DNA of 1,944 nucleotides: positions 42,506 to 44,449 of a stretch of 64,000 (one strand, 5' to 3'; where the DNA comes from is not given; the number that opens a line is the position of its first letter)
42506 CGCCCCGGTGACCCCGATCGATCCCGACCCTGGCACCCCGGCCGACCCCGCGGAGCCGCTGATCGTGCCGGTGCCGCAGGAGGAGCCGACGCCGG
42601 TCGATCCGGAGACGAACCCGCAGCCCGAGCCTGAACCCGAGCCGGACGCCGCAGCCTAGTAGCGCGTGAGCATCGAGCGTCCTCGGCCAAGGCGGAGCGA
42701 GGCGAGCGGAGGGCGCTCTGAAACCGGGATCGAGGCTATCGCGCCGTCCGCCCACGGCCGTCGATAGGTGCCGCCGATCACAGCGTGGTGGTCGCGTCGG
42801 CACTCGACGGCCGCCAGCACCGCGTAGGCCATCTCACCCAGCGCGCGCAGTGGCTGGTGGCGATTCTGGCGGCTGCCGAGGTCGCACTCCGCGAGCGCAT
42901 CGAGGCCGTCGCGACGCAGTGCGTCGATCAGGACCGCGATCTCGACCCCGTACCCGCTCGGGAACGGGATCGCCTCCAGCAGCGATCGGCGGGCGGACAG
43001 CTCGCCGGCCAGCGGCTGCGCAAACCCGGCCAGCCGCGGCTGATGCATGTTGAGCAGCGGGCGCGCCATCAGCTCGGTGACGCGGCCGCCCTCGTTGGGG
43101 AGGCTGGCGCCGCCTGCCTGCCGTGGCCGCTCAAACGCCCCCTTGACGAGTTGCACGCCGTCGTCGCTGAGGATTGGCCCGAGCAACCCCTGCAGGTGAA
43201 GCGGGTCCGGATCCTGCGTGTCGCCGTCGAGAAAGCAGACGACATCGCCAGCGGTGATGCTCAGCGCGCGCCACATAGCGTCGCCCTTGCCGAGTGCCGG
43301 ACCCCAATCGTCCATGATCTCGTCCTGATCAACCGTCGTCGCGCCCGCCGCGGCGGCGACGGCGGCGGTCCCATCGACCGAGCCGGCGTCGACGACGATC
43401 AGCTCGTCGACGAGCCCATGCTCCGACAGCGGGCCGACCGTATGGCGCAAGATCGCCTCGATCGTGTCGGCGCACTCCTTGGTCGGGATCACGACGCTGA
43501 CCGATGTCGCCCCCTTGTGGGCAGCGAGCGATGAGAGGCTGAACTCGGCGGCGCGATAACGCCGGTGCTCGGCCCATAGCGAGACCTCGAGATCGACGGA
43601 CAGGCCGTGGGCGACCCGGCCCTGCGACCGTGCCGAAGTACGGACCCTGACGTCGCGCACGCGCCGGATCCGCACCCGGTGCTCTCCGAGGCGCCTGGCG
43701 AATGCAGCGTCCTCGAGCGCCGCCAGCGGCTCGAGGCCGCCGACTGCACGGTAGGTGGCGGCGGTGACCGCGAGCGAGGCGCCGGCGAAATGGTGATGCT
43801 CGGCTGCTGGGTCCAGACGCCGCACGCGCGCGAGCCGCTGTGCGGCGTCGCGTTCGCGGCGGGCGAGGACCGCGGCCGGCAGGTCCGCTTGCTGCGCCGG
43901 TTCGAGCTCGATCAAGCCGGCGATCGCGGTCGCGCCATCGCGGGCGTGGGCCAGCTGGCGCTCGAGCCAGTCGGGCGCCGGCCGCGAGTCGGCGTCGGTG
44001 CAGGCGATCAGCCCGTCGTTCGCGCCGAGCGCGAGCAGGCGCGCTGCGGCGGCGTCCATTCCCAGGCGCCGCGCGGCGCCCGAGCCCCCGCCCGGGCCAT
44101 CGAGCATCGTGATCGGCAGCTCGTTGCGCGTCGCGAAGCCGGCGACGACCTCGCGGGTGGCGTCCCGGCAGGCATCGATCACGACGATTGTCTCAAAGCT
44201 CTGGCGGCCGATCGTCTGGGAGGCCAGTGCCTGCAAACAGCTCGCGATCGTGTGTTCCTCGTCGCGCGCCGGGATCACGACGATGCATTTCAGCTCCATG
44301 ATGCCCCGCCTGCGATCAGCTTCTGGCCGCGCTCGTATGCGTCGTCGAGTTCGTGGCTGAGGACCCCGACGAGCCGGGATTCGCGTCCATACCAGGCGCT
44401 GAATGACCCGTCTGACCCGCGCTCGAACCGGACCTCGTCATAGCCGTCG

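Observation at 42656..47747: Deacetylase-ACAD-NodS-reductase-GT2::GpgS operon: candidate pathway to an unknown modified glucosylglycerate or glycoconjugate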

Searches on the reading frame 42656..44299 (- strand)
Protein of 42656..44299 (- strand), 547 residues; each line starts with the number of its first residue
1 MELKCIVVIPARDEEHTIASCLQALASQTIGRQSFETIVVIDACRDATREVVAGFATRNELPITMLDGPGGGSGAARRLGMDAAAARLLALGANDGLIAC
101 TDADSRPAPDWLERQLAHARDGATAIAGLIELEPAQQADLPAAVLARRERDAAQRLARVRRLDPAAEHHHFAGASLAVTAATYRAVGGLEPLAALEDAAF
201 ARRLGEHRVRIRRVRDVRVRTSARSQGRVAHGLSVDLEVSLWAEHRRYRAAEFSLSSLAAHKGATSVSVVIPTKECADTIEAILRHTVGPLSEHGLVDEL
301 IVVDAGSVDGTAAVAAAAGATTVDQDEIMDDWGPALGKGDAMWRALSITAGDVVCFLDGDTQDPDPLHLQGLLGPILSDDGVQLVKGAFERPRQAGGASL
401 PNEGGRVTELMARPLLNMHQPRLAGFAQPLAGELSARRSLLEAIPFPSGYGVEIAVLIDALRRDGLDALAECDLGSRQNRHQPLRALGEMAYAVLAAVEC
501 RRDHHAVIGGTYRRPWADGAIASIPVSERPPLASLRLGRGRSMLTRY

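Call 7: search_protein_families(library=pfam, proteins=[window:42656-44299:-], max_evalue=0.01)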
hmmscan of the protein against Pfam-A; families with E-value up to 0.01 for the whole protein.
window:42656-44299:- (547 aa): 6 families
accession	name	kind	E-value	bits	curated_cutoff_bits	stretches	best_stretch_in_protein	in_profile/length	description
PF00535.33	Glycos_transf_2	-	9.5e-31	107.4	23.3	2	7-141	2-126/168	Glycosyl transferase family 2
PF13641.12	Glyco_tranf_2_3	-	1.8e-13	51.5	27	1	5-225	3-215/230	Glycosyltransferase like family 2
PF13632.12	Glyco_trans_2_3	-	8.8e-05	22.8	27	1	98-225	2-127/198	Glycosyl transferase family group 2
PF10111.15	Glyco_tranf_2_2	-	0.00029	20.8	27.3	0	297-361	29-92/276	Glycosyltransferase like family 2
PF13704.12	Glyco_tranf_2_4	-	0.00036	21.4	27.5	0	275-360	2-81/98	Glycosyl transferase family 2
PF13506.12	Glyco_transf_21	-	0.0063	16.4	21.7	0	94-224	30-157/174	Glycosyl transferase family 21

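Call 8: search_protein_families(library=ncbifam, proteins=[window:42656-44299:-], max_evalue=0.01)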
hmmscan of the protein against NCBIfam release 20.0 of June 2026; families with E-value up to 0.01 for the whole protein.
window:42656-44299:- (547 aa): 20 families
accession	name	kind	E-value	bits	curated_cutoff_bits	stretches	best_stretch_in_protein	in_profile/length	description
NF010496.0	PRK13915.1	equivalog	3.6e-106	354.7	262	2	239-535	5-305/307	glucosyl-3-phosphoglycerate synthase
NF041875.1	EPS_EpsD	equivalog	1.8e-25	90.1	370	2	7-212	3-197/325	exopolysaccharide biosynthesis glycosyltransferase EpsD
TIGR03965.1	mycofact_glyco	equivalog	9e-21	74.3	280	2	6-221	77-280/467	mycofactocin biosynthesis glycosyltransferase MftF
TIGR04283.1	glyco_like_mftF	equivalog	1.6e-18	67.1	182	2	267-365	1-87/221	TIGR04283 family arsenosugar biosynthesis glycosyltransferase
TIGR04182.1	glyco_TIGR04182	equivalog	4.7e-15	55.7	325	1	267-396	2-117/293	S-layer glycoprotein N-glycosyltransferase AglJ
NF038302.1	EPS_HpsE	equivalog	8.5e-14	51.2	300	2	6-152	4-150/307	hormogonium polysaccharide biosynthesis glycosyltransferase HpsE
TIGR03469.1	HpnB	hypoth_equivalog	3.4e-13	49.4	379.25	2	6-133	47-175/386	hopene-associated glycosyltransferase HpnB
NF047683.1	TeichurnBiosyTuaG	equivalog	2.3e-09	37.3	400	1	7-122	10-114/252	teichuronic acid biosynthesis protein TuaG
NF007482.0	PRK10073.1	equivalog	6.1e-09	35.3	423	1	5-98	8-98/334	glycosyltransferase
NF045692.1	OglycostaseCruG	equivalog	6.7e-08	31.9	600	1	263-320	39-93/386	2'-O-glycosyltransferase CruG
NF007986.1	PRK10714.1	equivalog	1.1e-07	31.2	529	1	265-365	6-105/316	undecaprenyl-phosphate 4-deoxy-4-formamido-L-arabinose transferase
TIGR03937.1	PgaC_IcaA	equivalog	3e-07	29.8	422.3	1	259-361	39-136/407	poly-beta-1,6-N-acetyl-D-glucosamine synthase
NF047588.1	GlcsyltransPgfSStrep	equivalog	4.5e-06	26.1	500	1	267-367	3-102/308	glycosyltransferase PgfS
NF041865.1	EpsU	equivalog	0.00014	21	700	0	4-51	40-87/394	exopolysaccharide biosynthesis GT2 family glycosyltransferase EpsU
NF040724.1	GpgS_Meth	equivalog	0.0003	19.8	700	1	404-484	187-277/402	glucosyl-3-phosphoglycerate synthase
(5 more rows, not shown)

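Call 9: find_homologous_proteins(query=window:42656-44299:-, max_evalue=1e-10)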
Query window:42656-44299:- (547 aa): 7304 proteins with E <= 1e-10 among 8000 candidates; the best 120 are listed.
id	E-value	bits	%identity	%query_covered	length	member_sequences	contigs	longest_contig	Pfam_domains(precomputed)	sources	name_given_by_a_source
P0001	0.0e+0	1173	99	100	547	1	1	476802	PF13641.13,PF00535.33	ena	-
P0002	0.0e+0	1126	99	96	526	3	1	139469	PF13641.13,PF00535.33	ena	-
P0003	0.0e+0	1056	90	100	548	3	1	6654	PF13641.13,PF00535.33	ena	-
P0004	7.4e-294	993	85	100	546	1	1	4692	PF13641.13,PF00535.33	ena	-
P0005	1.5e-266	903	100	77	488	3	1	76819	PF13641.13,PF00535.33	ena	-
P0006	9.8e-263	891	78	98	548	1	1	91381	PF13641.13,PF00535.33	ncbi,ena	-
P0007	1.7e-250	850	74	98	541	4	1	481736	PF13641.13,PF00535.33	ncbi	-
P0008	1.3e-248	844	75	98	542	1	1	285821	PF13641.13,PF00535.33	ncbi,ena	-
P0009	3.0e-245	833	73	98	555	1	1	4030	PF13641.13,PF00535.33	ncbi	-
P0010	5.4e-240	816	72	99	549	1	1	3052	PF13641.13,PF00535.33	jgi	jgi:glucosyl-3-phosphoglycerate synthase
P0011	2.9e-239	813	70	99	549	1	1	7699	PF13641.13,PF00535.33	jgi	jgi:glycosyltransferase involved in cell wall biosynthesis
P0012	4.1e-239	813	72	98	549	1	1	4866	PF13641.13,PF00535.33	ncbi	-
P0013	4.0e-238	809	71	98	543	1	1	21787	PF13641.13,PF00535.33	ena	-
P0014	7.3e-238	809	71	98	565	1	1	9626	PF13641.13,PF00535.33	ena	-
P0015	1.0e-237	808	71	98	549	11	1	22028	PF13641.13,PF00535.33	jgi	jgi:glucosyl-3-phosphoglycerate synthase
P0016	1.4e-237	808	71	98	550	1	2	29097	PF13641.13,PF00535.33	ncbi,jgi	ncbi:MAG TPA: glucosyl-3-phosphoglycerate synthase [Solirubrobacteraceae bacterium]|jgi:glycosyltran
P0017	5.1e-237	806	71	100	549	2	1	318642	PF13641.13,PF00535.33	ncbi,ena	-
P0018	6.5e-237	805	72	98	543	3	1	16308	PF13641.13,PF00535.33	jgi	jgi:glucosyl-3-phosphoglycerate synthase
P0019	2.7e-236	803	71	98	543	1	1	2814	PF13641.13,PF00535.33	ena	-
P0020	1.1e-235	801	71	99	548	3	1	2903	PF13641.13,PF00535.33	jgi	jgi:glycosyltransferase involved in cell wall biosynthesis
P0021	1.2e-235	801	71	98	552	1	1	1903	PF13641.13,PF00535.33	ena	-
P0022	1.3e-235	801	70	99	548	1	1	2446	PF13641.13,PF00535.33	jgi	jgi:glycosyltransferase involved in cell wall biosynthesis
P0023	6.3e-235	799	71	99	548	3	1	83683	PF13641.13,PF00535.33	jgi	jgi:glucosyl-3-phosphoglycerate synthase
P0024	1.3e-233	795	69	97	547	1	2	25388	PF13641.13,PF00535.33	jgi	jgi:glycosyltransferase involved in cell wall biosynthesis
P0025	1.3e-233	795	70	98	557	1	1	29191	PF13641.13,PF00535.33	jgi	jgi:glucosyl-3-phosphoglycerate synthase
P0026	1.4e-232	791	70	99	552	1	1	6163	PF13641.13,PF00535.33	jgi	jgi:glycosyltransferase involved in cell wall biosynthesis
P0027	3.3e-232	790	70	99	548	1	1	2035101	PF13641.13,PF00535.33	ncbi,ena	-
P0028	4.0e-232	790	70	98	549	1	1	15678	PF13641.13,PF00535.33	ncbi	ncbi:MAG: glucosyl-3-phosphoglycerate synthase [Solirubrobacteraceae bacterium]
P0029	4.2e-232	790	69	97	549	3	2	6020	PF13641.13,PF00535.33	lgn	-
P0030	1.5e-231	788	70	99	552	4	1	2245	PF13641.13,PF00535.33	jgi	jgi:glycosyltransferase involved in cell wall biosynthesis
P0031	4.3e-231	786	70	98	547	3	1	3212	PF13641.13,PF00535.33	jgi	jgi:glucosyl-3-phosphoglycerate synthase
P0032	1.4e-230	785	69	99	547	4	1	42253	PF13641.13,PF00535.33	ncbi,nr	ncbi:MAG: glucosyl-3-phosphoglycerate synthase [Solirubrobacteraceae bacterium]|nr:glucosyl-3-phosph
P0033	2.8e-230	784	70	99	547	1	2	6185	PF13641.13,PF00535.33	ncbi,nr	ncbi:MAG: glucosyl-3-phosphoglycerate synthase [Actinomycetota bacterium]|nr:glucosyl-3-phosphoglyce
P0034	6.5e-230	782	68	99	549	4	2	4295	PF13641.13,PF00535.33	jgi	jgi:glycosyltransferase involved in cell wall biosynthesis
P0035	7.5e-230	782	69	100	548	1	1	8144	PF13641.13,PF00535.33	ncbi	-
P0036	7.8e-230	782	71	97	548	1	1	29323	PF13641.13,PF00535.33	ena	-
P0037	1.7e-229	781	68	100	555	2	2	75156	PF13641.13,PF00535.33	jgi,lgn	-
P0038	2.5e-229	780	69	98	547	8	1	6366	PF13641.13,PF00535.33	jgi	-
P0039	9.0e-229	779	68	99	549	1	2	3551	PF13641.13,PF00535.33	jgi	jgi:glucosyl-3-phosphoglycerate synthase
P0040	1.8e-228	778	69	97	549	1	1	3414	PF13641.13,PF00535.33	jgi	jgi:glucosyl-3-phosphoglycerate synthase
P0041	1.9e-228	778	70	97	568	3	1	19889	PF13641.13,PF00535.33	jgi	jgi:glucosyl-3-phosphoglycerate synthase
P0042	8.7e-228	775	69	99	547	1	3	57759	PF13641.13,PF00535.33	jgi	jgi:glycosyltransferase involved in cell wall biosynthesis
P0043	2.2e-227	774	68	98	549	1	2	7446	PF13632.13,PF13641.13,PF00535.33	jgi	jgi:glycosyltransferase involved in cell wall biosynthesis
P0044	2.3e-227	774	68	99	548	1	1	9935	PF13641.13,PF00535.33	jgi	jgi:glycosyltransferase involved in cell wall biosynthesis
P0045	4.0e-227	773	68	98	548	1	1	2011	PF13641.13,PF00535.33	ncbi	-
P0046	9.9e-227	772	68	98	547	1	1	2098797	PF13641.13,PF00535.33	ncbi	-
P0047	2.6e-226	770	68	97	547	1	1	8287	PF13641.13,PF00535.33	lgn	-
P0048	4.2e-226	770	67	99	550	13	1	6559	PF13641.13,PF00535.33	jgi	jgi:glucosyl-3-phosphoglycerate synthase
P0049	3.5e-225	767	68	98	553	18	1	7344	PF13641.13,PF00535.33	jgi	jgi:glycosyltransferase involved in cell wall biosynthesis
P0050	3.5e-224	763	68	100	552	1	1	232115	PF13641.13,PF00535.33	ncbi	-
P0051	1.4e-223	762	68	98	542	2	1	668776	PF13641.13,PF00535.33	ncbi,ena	-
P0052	1.8e-223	761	68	98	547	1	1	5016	PF13641.13,PF00535.33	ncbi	-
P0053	3.3e-223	760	67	98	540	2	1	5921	PF13641.13,PF00535.33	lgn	-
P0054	4.3e-223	760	69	98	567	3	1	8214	PF13641.13,PF00535.33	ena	-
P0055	4.6e-223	760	68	100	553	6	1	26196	PF13641.13,PF00535.33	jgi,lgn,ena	jgi:glycosyltransferase involved in cell wall biosynthesis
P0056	7.1e-223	759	68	98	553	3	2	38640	PF13641.13,PF00535.33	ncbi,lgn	ncbi:MAG: glucosyl-3-phosphoglycerate synthase [Solirubrobacteraceae bacterium]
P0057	8.3e-223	759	68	97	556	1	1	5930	PF13641.13,PF00535.33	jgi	jgi:glucosyl-3-phosphoglycerate synthase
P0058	2.0e-222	758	68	97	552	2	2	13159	PF13641.13,PF00535.33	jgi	jgi:glucosyl-3-phosphoglycerate synthase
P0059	2.9e-222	757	66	99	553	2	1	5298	PF13632.13,PF13641.13,PF00535.33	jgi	jgi:glucosyl-3-phosphoglycerate synthase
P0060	4.6e-222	756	68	99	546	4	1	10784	PF13632.13,PF13641.13,PF00535.33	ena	-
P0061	6.1e-222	756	68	97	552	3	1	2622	PF13641.13,PF00535.33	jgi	jgi:glucosyl-3-phosphoglycerate synthase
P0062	6.3e-222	756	68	98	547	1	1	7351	PF13641.13,PF00535.33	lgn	-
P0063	1.1e-221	755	68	98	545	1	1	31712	PF13641.13,PF00535.33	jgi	jgi:glycosyltransferase involved in cell wall biosynthesis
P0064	1.2e-221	755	67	98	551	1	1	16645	PF13641.13,PF00535.33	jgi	jgi:glycosyltransferase involved in cell wall biosynthesis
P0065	1.4e-221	755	67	97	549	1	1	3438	PF13641.13,PF00535.33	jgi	jgi:glucosyl-3-phosphoglycerate synthase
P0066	1.6e-221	755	67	98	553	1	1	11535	PF13641.13,PF00535.33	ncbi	ncbi:MAG: glucosyl-3-phosphoglycerate synthase [Solirubrobacteraceae bacterium]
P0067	2.5e-221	754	67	99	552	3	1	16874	PF13641.13,PF00535.33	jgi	jgi:glucosyl-3-phosphoglycerate synthase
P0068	3.0e-221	754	65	99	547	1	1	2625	PF13641.13,PF00535.33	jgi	jgi:glucosyl-3-phosphoglycerate synthase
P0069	3.7e-221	754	68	97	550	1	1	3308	PF13641.13,PF00535.33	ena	-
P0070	4.1e-221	753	68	97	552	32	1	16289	PF13641.13,PF00535.33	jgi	jgi:glucosyl-3-phosphoglycerate synthase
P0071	4.7e-221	753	66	98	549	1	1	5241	PF13641.13,PF00535.33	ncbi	-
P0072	5.4e-221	753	67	99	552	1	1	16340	PF13641.13,PF00535.33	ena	-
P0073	7.4e-221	753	67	97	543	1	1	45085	PF13641.13,PF00535.33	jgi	jgi:glucosyl-3-phosphoglycerate synthase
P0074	7.8e-221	752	65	98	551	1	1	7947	PF13641.13,PF00535.33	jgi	jgi:glucosyl-3-phosphoglycerate synthase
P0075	1.2e-220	752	67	97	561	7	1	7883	PF13641.13,PF00535.33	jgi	jgi:glucosyl-3-phosphoglycerate synthase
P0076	1.3e-220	752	65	99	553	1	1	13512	PF13641.13,PF00535.33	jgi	jgi:glucosyl-3-phosphoglycerate synthase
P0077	2.3e-220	751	67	98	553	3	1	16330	PF13641.13,PF00535.33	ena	-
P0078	2.3e-220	751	67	99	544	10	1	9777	PF13641.13,PF00535.33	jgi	jgi:glucosyl-3-phosphoglycerate synthase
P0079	2.5e-220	751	68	97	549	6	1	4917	PF13641.13,PF00535.33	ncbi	ncbi:MAG: glucosyl-3-phosphoglycerate synthase [Solirubrobacteraceae bacterium]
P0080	3.0e-220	750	66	98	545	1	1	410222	PF13641.13,PF00535.33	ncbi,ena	-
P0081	3.1e-220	750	67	99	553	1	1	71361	PF13641.13,PF00535.33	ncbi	-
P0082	3.2e-220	750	67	97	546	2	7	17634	PF13641.13,PF00535.33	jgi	-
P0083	3.7e-220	750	66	98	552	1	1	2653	PF13641.13,PF00535.33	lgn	-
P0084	4.4e-220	750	67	98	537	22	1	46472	PF13641.13,PF00535.33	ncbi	ncbi:MAG: glucosyl-3-phosphoglycerate synthase [Solirubrobacteraceae bacterium]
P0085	4.4e-220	750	66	98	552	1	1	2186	PF13641.13,PF00535.33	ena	-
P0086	5.1e-220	750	67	99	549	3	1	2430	PF13641.13,PF00535.33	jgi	jgi:glucosyl-3-phosphoglycerate synthase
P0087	6.6e-220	749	67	97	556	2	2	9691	PF13641.13,PF00535.33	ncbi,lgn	ncbi:MAG TPA: glucosyl-3-phosphoglycerate synthase [Solirubrobacteraceae bacterium]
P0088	6.7e-220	749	66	99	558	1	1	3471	PF13641.13,PF00535.33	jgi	jgi:glucosyl-3-phosphoglycerate synthase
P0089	7.2e-220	749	67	98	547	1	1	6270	PF13632.13,PF13641.13,PF00535.33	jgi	jgi:glycosyltransferase involved in cell wall biosynthesis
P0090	8.4e-220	749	68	97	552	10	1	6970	PF13641.13,PF00535.33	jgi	jgi:glucosyl-3-phosphoglycerate synthase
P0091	8.5e-220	749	68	97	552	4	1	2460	PF13641.13,PF00535.33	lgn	-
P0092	1.3e-219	748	66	97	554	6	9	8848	PF13641.13,PF00535.33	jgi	jgi:glucosyl-3-phosphoglycerate synthase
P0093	1.5e-219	748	66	98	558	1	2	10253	PF13641.13,PF00535.33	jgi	jgi:glucosyl-3-phosphoglycerate synthase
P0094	1.8e-219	748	67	99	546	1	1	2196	PF13641.13,PF00535.33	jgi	jgi:glucosyl-3-phosphoglycerate synthase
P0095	1.8e-219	748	66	98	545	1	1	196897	PF13641.13,PF00535.33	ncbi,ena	-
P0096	1.8e-219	748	68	97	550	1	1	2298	PF13641.13,PF00535.33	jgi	jgi:glycosyltransferase involved in cell wall biosynthesis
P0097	2.0e-219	748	69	96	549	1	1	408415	PF13641.13,PF00535.33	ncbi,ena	-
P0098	2.7e-219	747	66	98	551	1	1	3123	PF13641.13,PF00535.33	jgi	jgi:glucosyl-3-phosphoglycerate synthase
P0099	3.1e-219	747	68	97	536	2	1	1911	PF13641.13,PF00535.33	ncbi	ncbi:MAG: glucosyl-3-phosphoglycerate synthase, partial [Solirubrobacteraceae bacterium]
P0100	3.3e-219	747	66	96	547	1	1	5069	PF13641.13,PF00535.33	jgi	jgi:glycosyltransferase involved in cell wall biosynthesis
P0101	3.4e-219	747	66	99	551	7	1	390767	PF13641.13,PF00535.33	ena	-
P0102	3.4e-219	747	67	97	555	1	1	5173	PF13641.13,PF00535.33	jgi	jgi:glucosyl-3-phosphoglycerate synthase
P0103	3.5e-219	747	67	98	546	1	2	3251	PF13641.13,PF00535.33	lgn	-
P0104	4.5e-219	747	66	98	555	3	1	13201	PF13641.13,PF00535.33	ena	-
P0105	5.3e-219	746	67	98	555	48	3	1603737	PF13641.13,PF00535.33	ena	-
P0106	5.8e-219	746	65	98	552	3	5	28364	PF13641.13,PF00535.33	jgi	jgi:glycosyltransferase involved in cell wall biosynthesis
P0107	6.7e-219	746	67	99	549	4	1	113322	PF13641.13,PF00535.33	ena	-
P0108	8.2e-219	746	67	97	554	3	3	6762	PF13641.13,PF00535.33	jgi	jgi:glucosyl-3-phosphoglycerate synthase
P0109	8.4e-219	746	66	97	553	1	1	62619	PF13641.13,PF00535.33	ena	-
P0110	9.1e-219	746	66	98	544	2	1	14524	PF13641.13,PF00535.33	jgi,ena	-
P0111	9.4e-219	746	65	98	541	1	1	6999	PF13641.13,PF00535.33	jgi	jgi:glucosyl-3-phosphoglycerate synthase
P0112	9.6e-219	746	66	98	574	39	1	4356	PF13641.13,PF00535.33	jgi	jgi:glucosyl-3-phosphoglycerate synthase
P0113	9.7e-219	746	66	97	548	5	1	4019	PF13641.13,PF00535.33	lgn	-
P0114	1.0e-218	745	66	98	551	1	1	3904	PF13632.13,PF13641.13,PF00535.33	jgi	jgi:glucosyl-3-phosphoglycerate synthase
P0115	1.1e-218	745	68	99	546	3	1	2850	PF13632.13,PF13641.13,PF00535.33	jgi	jgi:glycosyltransferase involved in cell wall biosynthesis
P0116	1.2e-218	745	65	98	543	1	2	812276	PF13641.13,PF00535.33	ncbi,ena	-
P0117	1.3e-218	745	67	98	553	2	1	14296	PF13641.13,PF00535.33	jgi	jgi:glucosyl-3-phosphoglycerate synthase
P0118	1.6e-218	745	67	97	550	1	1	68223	PF13641.13,PF00535.33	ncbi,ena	-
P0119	1.8e-218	745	68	97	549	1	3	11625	PF13641.13,PF00535.33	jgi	jgi:glucosyl-3-phosphoglycerate synthase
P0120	1.9e-218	745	65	99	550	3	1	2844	PF13641.13,PF00535.33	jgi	-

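Call 15: find_related_loci(query=A1, collection=genome_contigs, flank=8000)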
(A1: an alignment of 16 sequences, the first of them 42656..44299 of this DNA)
Query A1 (547 aa) in genome_contigs; peptide patterns used: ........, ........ (x = any residue, [..] = any of these).
599 stretches matched a pattern (row limit reached: there are more); 579 encode a relative of the query (tblastn E <= 1e-3); the best 80 are kept; 80 distinct loci.
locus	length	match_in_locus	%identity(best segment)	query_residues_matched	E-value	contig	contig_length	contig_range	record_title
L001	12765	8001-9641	90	1-547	0e+0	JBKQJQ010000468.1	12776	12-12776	MAG: Solirubrobacteraceae bacterium isolate BOr3G3H3I__bin_18 BOr3G3H3I_000000253630, whole genome shotgun sequence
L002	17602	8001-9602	74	1-535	0e+0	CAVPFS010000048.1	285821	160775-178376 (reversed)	MAG: uncultured Solirubrobacterales bacterium isolate MFD10064.bin.2.112 genome assembly, contig: contig_6281, whole gen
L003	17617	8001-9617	74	1-538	0e+0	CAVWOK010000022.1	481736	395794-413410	MAG: uncultured Solirubrobacterales bacterium isolate MFD09603.bin.1.340 genome assembly, contig: contig_6708, whole gen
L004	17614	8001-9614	70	1-537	0e+0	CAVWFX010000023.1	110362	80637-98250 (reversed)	MAG: uncultured Solirubrobacterales bacterium isolate MFD00964.bin.2.256 genome assembly, contig: contig_75459, whole ge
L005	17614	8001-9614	68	1-537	0e+0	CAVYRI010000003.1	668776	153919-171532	MAG: uncultured Solirubrobacterales bacterium isolate MFD05502.bin.1.179 genome assembly, contig: contig_36296, whole ge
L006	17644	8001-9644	66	1-544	0e+0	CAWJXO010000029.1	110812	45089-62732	MAG: uncultured Solirubrobacterales bacterium isolate MFD05502.bin.2.100 genome assembly, contig: contig_59110, whole ge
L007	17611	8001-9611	67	1-536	0e+0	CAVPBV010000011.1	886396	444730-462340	MAG: uncultured Solirubrobacterales bacterium isolate MFD00008.bin.1.168 genome assembly, contig: contig_5210, whole gen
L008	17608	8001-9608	69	1-532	0e+0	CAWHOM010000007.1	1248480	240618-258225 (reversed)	MAG: uncultured Solirubrobacteraceae bacterium isolate MFD01213.bin.2.191 genome assembly, contig: contig_2074, whole ge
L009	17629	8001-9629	68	1-546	0e+0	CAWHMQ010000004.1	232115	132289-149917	MAG: uncultured Solirubrobacteraceae bacterium isolate MFD09603.bin.1.14 genome assembly, contig: contig_28527, whole ge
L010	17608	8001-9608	68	1-532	0e+0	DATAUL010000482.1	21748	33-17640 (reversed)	MAG TPA_asm: Solirubrobacteraceae bacterium isolate SMAG_U5571 k141_1607151, whole genome shotgun sequence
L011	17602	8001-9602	66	3-535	0e+0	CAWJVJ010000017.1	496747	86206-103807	MAG: uncultured Solirubrobacterales bacterium isolate MFD00964.bin.1.13 genome assembly, contig: contig_6370, whole geno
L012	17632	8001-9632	64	3-547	0e+0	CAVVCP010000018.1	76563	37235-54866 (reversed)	MAG: uncultured Solirubrobacterales bacterium isolate MFD02671.bin.1.18 genome assembly, contig: contig_38579, whole gen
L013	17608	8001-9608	65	1-535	0e+0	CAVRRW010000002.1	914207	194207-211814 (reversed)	MAG: uncultured Solirubrobacterales bacterium isolate MFD09603.bin.1.382 genome assembly, contig: contig_14285, whole ge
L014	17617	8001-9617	66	1-540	0e+0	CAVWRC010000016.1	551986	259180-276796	MAG: uncultured Solirubrobacterales bacterium isolate MFD04570.bin.1.19 genome assembly, contig: contig_144708, whole ge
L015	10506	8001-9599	68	1-532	0e+0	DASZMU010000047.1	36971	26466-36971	MAG TPA_asm: Solirubrobacteraceae bacterium isolate SMAG_U5899 k141_2242906, whole genome shotgun sequence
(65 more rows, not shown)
